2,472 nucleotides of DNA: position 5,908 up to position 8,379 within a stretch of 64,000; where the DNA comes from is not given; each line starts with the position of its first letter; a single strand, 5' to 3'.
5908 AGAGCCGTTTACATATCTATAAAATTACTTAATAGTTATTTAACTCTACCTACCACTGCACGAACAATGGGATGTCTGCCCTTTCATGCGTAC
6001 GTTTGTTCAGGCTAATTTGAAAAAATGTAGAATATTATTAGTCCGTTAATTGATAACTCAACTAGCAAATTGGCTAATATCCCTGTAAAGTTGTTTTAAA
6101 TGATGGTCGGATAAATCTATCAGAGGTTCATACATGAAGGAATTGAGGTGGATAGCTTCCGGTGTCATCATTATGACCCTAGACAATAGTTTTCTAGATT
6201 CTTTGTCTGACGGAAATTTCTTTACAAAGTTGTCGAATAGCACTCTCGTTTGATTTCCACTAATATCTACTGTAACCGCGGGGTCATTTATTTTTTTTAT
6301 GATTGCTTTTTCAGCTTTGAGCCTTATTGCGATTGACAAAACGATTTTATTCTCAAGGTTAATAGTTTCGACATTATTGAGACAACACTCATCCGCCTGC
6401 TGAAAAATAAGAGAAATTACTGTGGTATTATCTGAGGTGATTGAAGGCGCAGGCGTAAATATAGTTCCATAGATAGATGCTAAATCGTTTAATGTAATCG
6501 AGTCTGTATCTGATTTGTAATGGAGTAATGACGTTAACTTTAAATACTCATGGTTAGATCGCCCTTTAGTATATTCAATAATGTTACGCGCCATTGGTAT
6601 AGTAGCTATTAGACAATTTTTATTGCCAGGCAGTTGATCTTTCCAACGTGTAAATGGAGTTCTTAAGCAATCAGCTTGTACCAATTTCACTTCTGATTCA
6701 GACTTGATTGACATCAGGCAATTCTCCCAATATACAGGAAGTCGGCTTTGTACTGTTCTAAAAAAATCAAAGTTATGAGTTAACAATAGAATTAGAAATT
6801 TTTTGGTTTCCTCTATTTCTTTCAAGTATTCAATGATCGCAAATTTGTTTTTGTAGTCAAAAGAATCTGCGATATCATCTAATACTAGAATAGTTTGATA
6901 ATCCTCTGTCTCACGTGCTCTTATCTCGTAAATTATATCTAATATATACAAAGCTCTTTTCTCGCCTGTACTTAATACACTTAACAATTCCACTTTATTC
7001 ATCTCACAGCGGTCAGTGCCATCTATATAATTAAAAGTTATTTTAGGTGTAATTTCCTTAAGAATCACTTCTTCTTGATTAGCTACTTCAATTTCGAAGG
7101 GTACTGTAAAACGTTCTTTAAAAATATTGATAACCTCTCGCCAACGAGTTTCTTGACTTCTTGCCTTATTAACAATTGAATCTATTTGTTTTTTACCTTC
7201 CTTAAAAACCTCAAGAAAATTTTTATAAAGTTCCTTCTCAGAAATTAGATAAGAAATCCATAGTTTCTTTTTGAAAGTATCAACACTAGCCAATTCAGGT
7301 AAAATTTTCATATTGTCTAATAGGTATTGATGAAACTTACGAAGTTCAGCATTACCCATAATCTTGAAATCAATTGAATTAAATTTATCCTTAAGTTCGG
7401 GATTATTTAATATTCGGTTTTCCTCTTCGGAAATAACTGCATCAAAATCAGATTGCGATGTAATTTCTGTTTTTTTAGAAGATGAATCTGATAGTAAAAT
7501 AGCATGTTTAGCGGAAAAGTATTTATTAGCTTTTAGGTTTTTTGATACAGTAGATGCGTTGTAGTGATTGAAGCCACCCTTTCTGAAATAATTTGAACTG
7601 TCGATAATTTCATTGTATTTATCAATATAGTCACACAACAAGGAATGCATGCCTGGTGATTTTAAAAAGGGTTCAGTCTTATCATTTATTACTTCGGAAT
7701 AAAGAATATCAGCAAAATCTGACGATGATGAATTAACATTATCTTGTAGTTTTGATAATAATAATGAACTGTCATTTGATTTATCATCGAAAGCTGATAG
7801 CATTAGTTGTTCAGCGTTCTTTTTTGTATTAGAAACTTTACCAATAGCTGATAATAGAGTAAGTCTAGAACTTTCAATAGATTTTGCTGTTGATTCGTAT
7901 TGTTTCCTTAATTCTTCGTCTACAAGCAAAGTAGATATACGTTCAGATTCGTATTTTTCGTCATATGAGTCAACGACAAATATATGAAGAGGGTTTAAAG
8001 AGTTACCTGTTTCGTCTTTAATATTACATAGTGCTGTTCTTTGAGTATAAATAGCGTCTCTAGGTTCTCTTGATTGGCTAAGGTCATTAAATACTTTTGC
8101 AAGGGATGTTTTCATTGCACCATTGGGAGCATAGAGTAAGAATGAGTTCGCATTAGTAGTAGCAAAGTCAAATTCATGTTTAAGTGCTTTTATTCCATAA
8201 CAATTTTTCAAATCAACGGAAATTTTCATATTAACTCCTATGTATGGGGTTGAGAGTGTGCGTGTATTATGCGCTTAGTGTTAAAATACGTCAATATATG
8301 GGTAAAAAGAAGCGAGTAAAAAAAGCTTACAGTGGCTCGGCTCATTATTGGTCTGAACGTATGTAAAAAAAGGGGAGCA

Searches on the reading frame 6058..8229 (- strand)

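Call 69: search_protein_families(library=pfam, proteins=[window:6058-8229:-], max_evalue=0.01)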
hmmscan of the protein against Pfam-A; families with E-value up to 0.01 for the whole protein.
window:6058-8229:- (723 aa): 1 family
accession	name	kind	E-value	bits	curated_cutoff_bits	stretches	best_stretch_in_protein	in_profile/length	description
PF02463.25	SMC_N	-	1.3e-05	25.2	40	1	115-486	71-200/220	RecF/RecN/SMC N terminal domain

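Call 70: search_protein_families(library=padloc, proteins=[window:6058-8229:-], max_evalue=0.001)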
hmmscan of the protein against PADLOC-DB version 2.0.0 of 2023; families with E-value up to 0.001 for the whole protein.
window:6058-8229:- (723 aa): 2 families
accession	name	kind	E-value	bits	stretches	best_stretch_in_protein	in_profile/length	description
PDLC05023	PDC-S46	-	6.1e-262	869.4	1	2-720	3-717/719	-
PDLC04894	PDC-S06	-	1.9e-08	31.3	1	418-495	503-579/740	-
